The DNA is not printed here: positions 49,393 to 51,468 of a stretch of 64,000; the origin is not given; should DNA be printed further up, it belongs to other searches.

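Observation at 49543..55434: Geobacter-type inner-membrane quinol-oxidising cytochrome set: two tandem CbcL-like fusions, an ImcH-like 7-haem protein and a monohaem cytochrome c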

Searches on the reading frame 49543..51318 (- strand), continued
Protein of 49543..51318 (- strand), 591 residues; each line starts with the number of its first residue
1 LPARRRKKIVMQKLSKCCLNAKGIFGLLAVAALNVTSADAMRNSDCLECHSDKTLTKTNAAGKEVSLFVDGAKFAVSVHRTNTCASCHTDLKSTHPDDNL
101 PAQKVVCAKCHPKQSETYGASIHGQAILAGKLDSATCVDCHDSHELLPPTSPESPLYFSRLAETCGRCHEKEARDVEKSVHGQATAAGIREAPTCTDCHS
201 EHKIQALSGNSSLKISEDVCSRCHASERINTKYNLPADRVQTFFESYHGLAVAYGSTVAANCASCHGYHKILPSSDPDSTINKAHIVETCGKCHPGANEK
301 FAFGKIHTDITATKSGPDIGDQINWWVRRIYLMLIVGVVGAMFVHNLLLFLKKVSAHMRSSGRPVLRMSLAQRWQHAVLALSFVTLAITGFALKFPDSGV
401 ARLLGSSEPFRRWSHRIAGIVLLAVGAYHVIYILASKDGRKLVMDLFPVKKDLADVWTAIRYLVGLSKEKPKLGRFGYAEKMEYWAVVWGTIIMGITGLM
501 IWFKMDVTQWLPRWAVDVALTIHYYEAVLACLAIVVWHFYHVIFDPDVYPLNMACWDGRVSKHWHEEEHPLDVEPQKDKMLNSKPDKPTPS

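Call 9: find_homologous_proteins(query=window:49543-51318:-)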
Query window:49543-51318:- (591 aa): 7748 proteins with E <= 0.001 among 8000 candidates; the best 120 are listed.
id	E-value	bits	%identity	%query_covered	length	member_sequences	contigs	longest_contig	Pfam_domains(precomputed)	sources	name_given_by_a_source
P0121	0.0e+0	1304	100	93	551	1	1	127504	PF14358.12,PF09699.16,PF14537.12,PF22678.2,PF01292.27,PF14522.12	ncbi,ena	-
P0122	0.0e+0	1056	76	97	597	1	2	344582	PF14358.12,PF09699.16,PF14537.12,PF01292.27,PF14522.12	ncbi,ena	-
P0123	0.0e+0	1051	78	93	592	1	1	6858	PF14358.12,PF09699.16,PF14537.12,PF01292.27,PF14522.12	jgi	jgi:formate dehydrogenase gamma subunit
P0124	0.0e+0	1048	77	95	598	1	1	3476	PF14358.12,PF09699.16,PF14537.12,PF01292.27,PF14522.12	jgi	jgi:formate dehydrogenase gamma subunit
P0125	0.0e+0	1046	77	94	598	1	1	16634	PF14358.12,PF09699.16,PF14537.12,PF01292.27,PF14522.12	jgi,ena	-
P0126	0.0e+0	1044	76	94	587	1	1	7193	PF14358.12,PF09699.16,PF14537.12,PF01292.27,PF14522.12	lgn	-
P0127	0.0e+0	1039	75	96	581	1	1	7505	PF14358.12,PF09699.16,PF14537.12,PF01292.27,PF14522.12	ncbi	-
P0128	0.0e+0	1032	76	95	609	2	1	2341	PF14358.12,PF09699.16,PF14537.12,PF01292.27,PF14522.12,PF22113.2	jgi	-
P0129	0.0e+0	1032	75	94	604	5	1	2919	PF14358.12,PF14537.12,PF01292.27,PF14522.12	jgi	jgi:formate dehydrogenase gamma subunit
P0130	0.0e+0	1032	75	95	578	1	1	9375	PF14358.12,PF09699.16,PF14537.12,PF01292.27,PF14522.12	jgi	jgi:formate dehydrogenase gamma subunit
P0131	0.0e+0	1032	76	92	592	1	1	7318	PF14358.12,PF09699.16,PF14537.12,PF01292.27,PF14522.12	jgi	jgi:formate dehydrogenase gamma subunit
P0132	0.0e+0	1030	75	95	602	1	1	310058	PF14358.12,PF09699.16,PF14537.12,PF01292.27,PF14522.12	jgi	jgi:formate dehydrogenase gamma subunit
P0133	0.0e+0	1030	75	95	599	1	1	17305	PF14358.12,PF09699.16,PF14537.12,PF01292.27,PF14522.12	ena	-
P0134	0.0e+0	1030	74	95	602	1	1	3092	PF14358.12,PF09699.16,PF14537.12,PF01292.27,PF02085.22,PF14522.12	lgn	-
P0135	0.0e+0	1028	74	93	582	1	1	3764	PF14358.12,PF09699.16,PF14537.12,PF01292.27,PF14522.12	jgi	jgi:formate dehydrogenase gamma subunit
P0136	0.0e+0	1027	78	90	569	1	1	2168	PF09699.16,PF14537.12,PF01292.27,PF14522.12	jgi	jgi:formate dehydrogenase gamma subunit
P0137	0.0e+0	1026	77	92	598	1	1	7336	PF14358.12,PF09699.16,PF14537.12,PF01292.27,PF14522.12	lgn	-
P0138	0.0e+0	1026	78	90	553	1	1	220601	PF14358.12,PF09699.16,PF14537.12,PF01292.27,PF14522.12,PF22113.2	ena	-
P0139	0.0e+0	1024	77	91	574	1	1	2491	PF14358.12,PF09699.16,PF14537.12,PF01292.27,PF14522.12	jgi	jgi:formate dehydrogenase gamma subunit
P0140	0.0e+0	1024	75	95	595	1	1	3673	PF14358.12,PF09699.16,PF14537.12,PF01292.27,PF02085.22,PF14522.12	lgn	-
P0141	0.0e+0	1023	75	92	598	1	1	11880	PF14358.12,PF09699.16,PF14537.12,PF01292.27,PF14522.12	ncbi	-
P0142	0.0e+0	1022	78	91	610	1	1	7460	PF14358.12,PF09699.16,PF14537.12,PF01292.27,PF14522.12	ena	-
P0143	0.0e+0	1021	75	93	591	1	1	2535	PF14537.12,PF01292.27,PF14522.12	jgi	jgi:formate dehydrogenase gamma subunit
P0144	0.0e+0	1021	74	96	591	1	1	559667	PF14358.12,PF09699.16,PF14537.12,PF01292.27,PF14522.12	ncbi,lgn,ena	-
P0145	0.0e+0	1019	74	95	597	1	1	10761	PF14358.12,PF09699.16,PF14537.12,PF01292.27,PF14522.12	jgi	jgi:formate dehydrogenase gamma subunit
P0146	0.0e+0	1019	74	97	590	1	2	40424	PF14358.12,PF09699.16,PF14537.12,PF01292.27,PF14522.12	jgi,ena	jgi:formate dehydrogenase gamma subunit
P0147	0.0e+0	1016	74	94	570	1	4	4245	PF14358.12,PF09699.16,PF14537.12,PF01292.27,PF14522.12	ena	-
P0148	0.0e+0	1016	73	95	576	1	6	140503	PF14537.12,PF01292.27,PF14522.12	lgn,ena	-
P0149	0.0e+0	1015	76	92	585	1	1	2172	PF14358.12,PF09699.16,PF14537.12,PF01292.27,PF14522.12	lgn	-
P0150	0.0e+0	1015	73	94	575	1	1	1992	PF14358.12,PF09699.16,PF14537.12,PF01292.27,PF14522.12,PF22113.2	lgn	-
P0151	0.0e+0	1012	76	92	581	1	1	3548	PF14358.12,PF09699.16,PF14537.12,PF01292.27,PF14522.12,PF22113.2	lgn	-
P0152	0.0e+0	1011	74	94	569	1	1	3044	PF14358.12,PF09699.16,PF14537.12,PF01292.27,PF14522.12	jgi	jgi:formate dehydrogenase gamma subunit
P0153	0.0e+0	1011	75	91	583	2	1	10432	PF14358.12,PF09699.16,PF14537.12,PF01292.27,PF14522.12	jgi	jgi:formate dehydrogenase gamma subunit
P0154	0.0e+0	1011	75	94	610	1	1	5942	PF14358.12,PF09699.16,PF14537.12,PF01292.27,PF14522.12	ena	-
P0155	3.7e-298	1008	74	93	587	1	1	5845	PF09699.16,PF14537.12,PF01292.27,PF14522.12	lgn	-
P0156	4.3e-298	1008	77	90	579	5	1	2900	PF09699.16,PF14537.12,PF01292.27,PF14522.12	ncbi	-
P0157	4.6e-298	1008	76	91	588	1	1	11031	PF09699.16,PF14537.12,PF01292.27,PF14522.12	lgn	-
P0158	7.4e-298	1007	75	93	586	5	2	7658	PF14358.12,PF09699.16,PF14537.12,PF01292.27,PF14522.12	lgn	-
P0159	8.9e-298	1007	75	92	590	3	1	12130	PF14358.12,PF09699.16,PF14537.12,PF01292.27,PF02085.22,PF14522.12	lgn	-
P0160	1.5e-297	1006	75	92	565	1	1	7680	PF14358.12,PF09699.16,PF14537.12,PF01292.27,PF03264.20,PF14522.12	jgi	jgi:formate dehydrogenase gamma subunit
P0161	1.6e-297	1006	76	90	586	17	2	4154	PF09699.16,PF14537.12,PF01292.27,PF14522.12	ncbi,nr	ncbi:MAG: cytochrome b/b6 domain-containing protein [Verrucomicrobia bacterium]|nr:cytochrome b/b6 d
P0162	2.7e-297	1005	72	95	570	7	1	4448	PF14358.12,PF09699.16,PF14537.12,PF01292.27,PF03264.20,PF14522.12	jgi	jgi:formate dehydrogenase gamma subunit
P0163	2.9e-297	1005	74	94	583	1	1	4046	PF14358.12,PF09699.16,PF14537.12,PF01292.27,PF14522.12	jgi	jgi:formate dehydrogenase gamma subunit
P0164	3.4e-297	1005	72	95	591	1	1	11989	PF09699.16,PF14537.12,PF01292.27,PF02085.22,PF14522.12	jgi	-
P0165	4.1e-297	1005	73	93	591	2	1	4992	PF14358.12,PF09699.16,PF14537.12,PF01292.27,PF03264.20,PF14522.12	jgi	jgi:formate dehydrogenase gamma subunit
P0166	4.2e-297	1005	74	94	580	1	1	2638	PF14358.12,PF09699.16,PF14537.12,PF01292.27,PF14522.12,PF22113.2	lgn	-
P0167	7.1e-297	1004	73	93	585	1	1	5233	PF14358.12,PF09699.16,PF14537.12,PF01292.27,PF14522.12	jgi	jgi:formate dehydrogenase gamma subunit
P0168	7.1e-297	1004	76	92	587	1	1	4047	PF09699.16,PF14537.12,PF01292.27,PF14522.12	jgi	-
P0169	2.2e-296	1002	73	94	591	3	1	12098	PF09699.16,PF14537.12,PF22678.2,PF01292.27,PF14522.12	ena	-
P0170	4.1e-296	1001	74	93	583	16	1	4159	PF14358.12,PF09699.16,PF14537.12,PF01292.27,PF14522.12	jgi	jgi:formate dehydrogenase gamma subunit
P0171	5.8e-296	1001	73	93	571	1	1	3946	PF14358.12,PF09699.16,PF14537.12,PF01292.27,PF14522.12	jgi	jgi:formate dehydrogenase gamma subunit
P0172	1.0e-295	1000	73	96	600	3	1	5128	PF14358.12,PF09699.16,PF14537.12,PF01292.27,PF14522.12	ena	-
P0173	2.5e-295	999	74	95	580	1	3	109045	PF14358.12,PF09699.16,PF14537.12,PF01292.27,PF14522.12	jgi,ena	-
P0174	3.0e-295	999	73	92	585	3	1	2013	PF14358.12,PF14537.12,PF01292.27,PF14522.12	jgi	jgi:formate dehydrogenase gamma subunit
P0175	3.0e-295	999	75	91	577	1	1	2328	PF14358.12,PF09699.16,PF14537.12,PF22678.2,PF01292.27,PF14522.12,PF22113.2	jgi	-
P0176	4.3e-295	998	71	95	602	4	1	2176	PF14358.12,PF09699.16,PF14537.12,PF01292.27,PF14522.12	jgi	jgi:formate dehydrogenase gamma subunit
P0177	6.8e-295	997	73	94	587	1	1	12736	PF14358.12,PF09699.16,PF14537.12,PF01292.27,PF14522.12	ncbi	-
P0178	7.9e-295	997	72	95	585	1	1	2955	PF09699.16,PF14537.12,PF01292.27,PF02085.22,PF14522.12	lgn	-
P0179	1.1e-294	997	74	90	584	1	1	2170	PF14358.12,PF09699.16,PF14537.12,PF01292.27,PF02085.22,PF14522.12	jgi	jgi:formate dehydrogenase gamma subunit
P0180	1.1e-294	997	74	92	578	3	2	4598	PF09699.16,PF14537.12,PF01292.27,PF14522.12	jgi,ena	-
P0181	1.2e-294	997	76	90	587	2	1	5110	PF14358.12,PF09699.16,PF14537.12,PF01292.27,PF14522.12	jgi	jgi:formate dehydrogenase gamma subunit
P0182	1.7e-294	996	73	94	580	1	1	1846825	PF14358.12,PF09699.16,PF14537.12,PF01292.27,PF14522.12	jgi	jgi:formate dehydrogenase gamma subunit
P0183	2.1e-294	996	75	91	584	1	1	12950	PF14358.12,PF09699.16,PF14537.12,PF01292.27,PF14522.12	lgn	-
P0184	2.3e-294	996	74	93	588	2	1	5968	PF14358.12,PF09699.16,PF14537.12,PF01292.27,PF14522.12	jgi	jgi:formate dehydrogenase gamma subunit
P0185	3.0e-294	995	74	92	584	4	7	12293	PF14358.12,PF09699.16,PF14537.12,PF01292.27,PF14522.12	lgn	-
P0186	3.0e-294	995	74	93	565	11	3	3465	PF14358.12,PF09699.16,PF14537.12,PF01292.27,PF14522.12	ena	-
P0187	3.3e-294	995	72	96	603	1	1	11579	PF14358.12,PF09699.16,PF14537.12,PF01292.27,PF14522.12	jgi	jgi:formate dehydrogenase gamma subunit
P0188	3.4e-294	995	73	94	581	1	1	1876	PF14358.12,PF09699.16,PF14537.12,PF01292.27,PF14522.12,PF22113.2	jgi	jgi:formate dehydrogenase gamma subunit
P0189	4.0e-294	995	73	93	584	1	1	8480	PF14358.12,PF09699.16,PF14537.12,PF01292.27,PF14522.12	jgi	jgi:formate dehydrogenase gamma subunit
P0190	4.8e-294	995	75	90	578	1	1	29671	PF09699.16,PF14537.12,PF01292.27,PF14522.12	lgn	-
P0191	6.0e-294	994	72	96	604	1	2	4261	PF14358.12,PF14537.12,PF01292.27,PF14522.12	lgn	-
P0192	6.1e-294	994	72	94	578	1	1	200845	PF14358.12,PF09699.16,PF14537.12,PF01292.27,PF14522.12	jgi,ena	-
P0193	9.3e-294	994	73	92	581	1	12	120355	PF09699.16,PF14537.12,PF01292.27,PF14522.12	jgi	jgi:formate dehydrogenase gamma subunit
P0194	9.5e-294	994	73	94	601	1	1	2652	PF14358.12,PF09699.16,PF14537.12,PF01292.27,PF14522.12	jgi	jgi:formate dehydrogenase gamma subunit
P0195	9.5e-294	994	74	93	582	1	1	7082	PF14358.12,PF09699.16,PF14537.12,PF01292.27,PF14522.12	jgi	-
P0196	1.3e-293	993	73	95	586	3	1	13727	PF14358.12,PF09699.16,PF14537.12,PF01292.27,PF14522.12,PF22113.2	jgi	jgi:formate dehydrogenase gamma subunit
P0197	2.1e-293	992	73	93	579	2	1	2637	PF14358.12,PF09699.16,PF14537.12,PF01292.27,PF14522.12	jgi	jgi:formate dehydrogenase gamma subunit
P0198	3.2e-293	992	72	95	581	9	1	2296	PF09699.16,PF14537.12,PF01292.27,PF14522.12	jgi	jgi:formate dehydrogenase gamma subunit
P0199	3.7e-293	992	71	96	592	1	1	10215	PF14358.12,PF09699.16,PF14537.12,PF01292.27,PF14522.12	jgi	jgi:formate dehydrogenase gamma subunit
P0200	4.2e-293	991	71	95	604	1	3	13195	PF14358.12,PF09699.16,PF14537.12,PF01292.27,PF14522.12,PF22113.2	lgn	-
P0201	4.4e-293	991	74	93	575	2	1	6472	PF14358.12,PF09699.16,PF14537.12,PF01292.27,PF14522.12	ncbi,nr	ncbi:MAG TPA: cytochrome b/b6 domain-containing protein [Verrucomicrobiae bacterium]|nr:cytochrome b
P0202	8.5e-293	990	72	94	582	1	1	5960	PF14358.12,PF09699.16,PF14537.12,PF01292.27,PF14522.12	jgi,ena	-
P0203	1.4e-292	990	73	93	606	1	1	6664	PF09699.16,PF14537.12,PF01292.27,PF14522.12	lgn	-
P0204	1.6e-292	990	75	91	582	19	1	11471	PF09699.16,PF14537.12,PF01292.27,PF14522.12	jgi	jgi:cytochrome b subunit of formate dehydrogenase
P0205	1.8e-292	989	72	95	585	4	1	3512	PF14358.12,PF09699.16,PF14537.12,PF01292.27,PF14522.12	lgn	-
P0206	2.1e-292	989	73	91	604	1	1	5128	PF14358.12,PF09699.16,PF14537.12,PF01292.27,PF14522.12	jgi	jgi:formate dehydrogenase gamma subunit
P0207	2.7e-292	989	75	91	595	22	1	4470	PF14358.12,PF09699.16,PF14537.12,PF01292.27,PF14522.12,PF22113.2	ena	-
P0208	3.5e-292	988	74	92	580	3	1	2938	PF14358.12,PF09699.16,PF14537.12,PF01292.27,PF14522.12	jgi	jgi:formate dehydrogenase gamma subunit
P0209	3.7e-292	988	71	96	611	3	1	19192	PF14358.12,PF09699.16,PF14537.12,PF01292.27,PF14522.12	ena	-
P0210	7.7e-292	987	74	91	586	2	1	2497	PF09699.16,PF14537.12,PF01292.27,PF14522.12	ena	-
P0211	9.0e-292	987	74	92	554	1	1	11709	PF14537.12,PF01292.27,PF14522.12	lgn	-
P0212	9.5e-292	987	73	94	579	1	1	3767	PF14537.12,PF01292.27,PF14522.12,PF22113.2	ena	-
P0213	1.1e-291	987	72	94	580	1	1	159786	PF14358.12,PF09699.16,PF14537.12,PF01292.27,PF14522.12,PF22113.2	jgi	jgi:formate dehydrogenase gamma subunit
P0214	1.3e-291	987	73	92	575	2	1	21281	PF14358.12,PF09699.16,PF14537.12,PF01292.27,PF14522.12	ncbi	-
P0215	1.3e-291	987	73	93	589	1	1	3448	PF14358.12,PF09699.16,PF14537.12,PF01292.27,PF14522.12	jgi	-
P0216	1.4e-291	986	75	91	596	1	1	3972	PF14358.12,PF09699.16,PF14537.12,PF01292.27,PF14522.12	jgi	jgi:formate dehydrogenase gamma subunit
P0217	1.6e-291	986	72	94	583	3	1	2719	PF14358.12,PF09699.16,PF14537.12,PF01292.27,PF14522.12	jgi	jgi:formate dehydrogenase gamma subunit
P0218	2.0e-291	986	73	94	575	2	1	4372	PF14358.12,PF09699.16,PF14537.12,PF01292.27,PF14522.12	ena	-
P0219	2.2e-291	986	72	95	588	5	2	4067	PF14358.12,PF09699.16,PF14537.12,PF01292.27,PF14522.12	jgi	-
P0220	2.4e-291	986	71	96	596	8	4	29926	PF09699.16,PF14537.12,PF01292.27,PF14522.12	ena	-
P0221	3.8e-291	985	71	95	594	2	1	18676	PF14358.12,PF09699.16,PF14537.12,PF01292.27,PF14522.12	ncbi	-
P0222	5.6e-291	984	72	93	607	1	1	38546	PF14358.12,PF09699.16,PF14537.12,PF01292.27,PF14522.12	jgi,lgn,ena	-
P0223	6.7e-291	984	75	92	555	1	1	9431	PF14358.12,PF14537.12,PF01292.27,PF14522.12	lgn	-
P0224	9.3e-291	984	74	91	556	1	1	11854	PF14358.12,PF09699.16,PF14537.12,PF01292.27,PF14522.12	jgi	jgi:formate dehydrogenase gamma subunit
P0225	1.0e-290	984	74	90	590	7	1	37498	PF14358.12,PF09699.16,PF14537.12,PF01292.27,PF14522.12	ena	-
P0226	1.2e-290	983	73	92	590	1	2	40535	PF14358.12,PF09699.16,PF14537.12,PF01292.27,PF14522.12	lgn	-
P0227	1.3e-290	983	73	93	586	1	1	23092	PF14358.12,PF09699.16,PF14537.12,PF01292.27,PF03264.20,PF14522.12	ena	-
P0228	1.5e-290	983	70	97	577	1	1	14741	PF09699.16,PF14537.12,PF01292.27,PF14522.12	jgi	jgi:formate dehydrogenase gamma subunit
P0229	2.0e-290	983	71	94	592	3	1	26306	PF14358.12,PF09699.16,PF14537.12,PF01292.27,PF14522.12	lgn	-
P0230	2.4e-290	982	70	96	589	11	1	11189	PF09699.16,PF14537.12,PF01292.27,PF14522.12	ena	-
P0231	2.8e-290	982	73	92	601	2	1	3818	PF14358.12,PF09699.16,PF14537.12,PF01292.27,PF14522.12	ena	-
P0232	3.9e-290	982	72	93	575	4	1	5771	PF14358.12,PF09699.16,PF14537.12,PF01292.27,PF14522.12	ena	-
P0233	5.0e-290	981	73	93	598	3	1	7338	PF09699.16,PF14537.12,PF01292.27,PF03264.20,PF02085.22,PF14522.12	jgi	jgi:formate dehydrogenase gamma subunit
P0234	5.6e-290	981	73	91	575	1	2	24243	PF14358.12,PF09699.16,PF14537.12,PF01292.27,PF14522.12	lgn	-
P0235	6.9e-290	981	73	93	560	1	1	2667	PF09699.16,PF14537.12,PF01292.27,PF14522.12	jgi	jgi:formate dehydrogenase gamma subunit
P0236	1.6e-289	980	71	96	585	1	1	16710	PF14358.12,PF09699.16,PF14537.12,PF01292.27,PF14522.12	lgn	-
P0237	1.9e-289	979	72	93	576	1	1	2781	PF14358.12,PF09699.16,PF14537.12,PF01292.27,PF14522.12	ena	-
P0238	2.0e-289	979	71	92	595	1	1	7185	PF14358.12,PF09699.16,PF14537.12,PF01292.27,PF14522.12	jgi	jgi:formate dehydrogenase gamma subunit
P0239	2.5e-289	979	70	95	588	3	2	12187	PF14358.12,PF09699.16,PF14537.12,PF01292.27,PF14522.12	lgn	-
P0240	4.3e-289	978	71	96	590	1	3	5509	PF14358.12,PF09699.16,PF14537.12,PF01292.27,PF14522.12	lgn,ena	-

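Call 16: search_solved_structures(query=window:49543-51318:-, max_evalue=0.01)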
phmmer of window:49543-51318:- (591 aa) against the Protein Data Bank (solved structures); distinct sequences matched with E-value up to 0.01: 3.
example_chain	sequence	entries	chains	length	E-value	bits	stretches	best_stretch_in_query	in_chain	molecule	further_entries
28pb_A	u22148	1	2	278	1.4e-15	60.1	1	45-239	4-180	Cytochrome c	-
1kqf_C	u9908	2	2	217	2.2e-08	36.3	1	361-571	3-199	FORMATE DEHYDROGENASE, NITRATE-INDUCIBLE, CYTOCHROME B556(FDN) SUBUNIT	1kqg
6i5b_A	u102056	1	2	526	0.0034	19.1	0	125-201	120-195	Uncharacterized protein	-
